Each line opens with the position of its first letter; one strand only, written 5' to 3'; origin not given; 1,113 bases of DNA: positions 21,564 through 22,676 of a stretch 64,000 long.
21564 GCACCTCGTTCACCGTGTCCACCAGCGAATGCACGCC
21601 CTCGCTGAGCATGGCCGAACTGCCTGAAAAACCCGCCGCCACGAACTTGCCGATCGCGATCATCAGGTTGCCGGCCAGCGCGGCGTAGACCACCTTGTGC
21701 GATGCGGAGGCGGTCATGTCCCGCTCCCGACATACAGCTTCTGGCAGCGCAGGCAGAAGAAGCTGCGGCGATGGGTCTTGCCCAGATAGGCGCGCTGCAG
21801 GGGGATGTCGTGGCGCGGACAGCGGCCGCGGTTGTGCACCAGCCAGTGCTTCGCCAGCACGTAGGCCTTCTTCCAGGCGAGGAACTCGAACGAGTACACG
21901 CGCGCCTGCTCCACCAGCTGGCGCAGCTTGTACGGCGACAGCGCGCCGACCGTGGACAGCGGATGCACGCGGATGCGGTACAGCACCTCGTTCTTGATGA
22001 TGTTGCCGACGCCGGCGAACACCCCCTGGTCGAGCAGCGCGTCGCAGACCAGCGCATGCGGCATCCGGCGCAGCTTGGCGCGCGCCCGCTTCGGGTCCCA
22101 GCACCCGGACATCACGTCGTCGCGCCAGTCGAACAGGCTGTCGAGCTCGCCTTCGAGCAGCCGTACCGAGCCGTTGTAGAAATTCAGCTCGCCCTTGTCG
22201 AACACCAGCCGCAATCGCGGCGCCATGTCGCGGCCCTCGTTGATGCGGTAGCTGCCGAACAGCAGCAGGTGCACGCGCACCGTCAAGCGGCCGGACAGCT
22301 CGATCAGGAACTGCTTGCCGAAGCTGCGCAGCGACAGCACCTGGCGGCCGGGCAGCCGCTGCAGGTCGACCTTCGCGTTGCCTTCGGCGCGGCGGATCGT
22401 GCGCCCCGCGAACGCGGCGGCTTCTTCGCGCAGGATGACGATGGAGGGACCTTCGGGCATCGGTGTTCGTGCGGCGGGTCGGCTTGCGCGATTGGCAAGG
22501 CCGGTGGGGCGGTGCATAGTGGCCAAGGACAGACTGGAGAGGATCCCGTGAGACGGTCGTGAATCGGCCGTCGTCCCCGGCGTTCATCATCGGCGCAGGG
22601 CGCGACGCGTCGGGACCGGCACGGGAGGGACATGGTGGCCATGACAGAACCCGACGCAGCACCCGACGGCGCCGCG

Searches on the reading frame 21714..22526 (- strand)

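Call 73: search_protein_families(library=pfam, proteins=[window:21714-22526:-], max_evalue=0.0001)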
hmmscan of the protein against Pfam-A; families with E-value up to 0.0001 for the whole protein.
window:21714-22526:- (270 aa): 2 families
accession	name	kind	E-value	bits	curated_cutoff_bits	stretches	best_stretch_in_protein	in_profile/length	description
PF06831.19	H2TH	-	2.2e-10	40.8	34.7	1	157-208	23-74/93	Formamidopyrimidine-DNA glycosylase H2TH domain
PF01149.29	Fapy_DNA_glyco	-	2.2e-08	35.2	25.5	1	23-116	1-108/117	Formamidopyrimidine-DNA glycosylase N-terminal domain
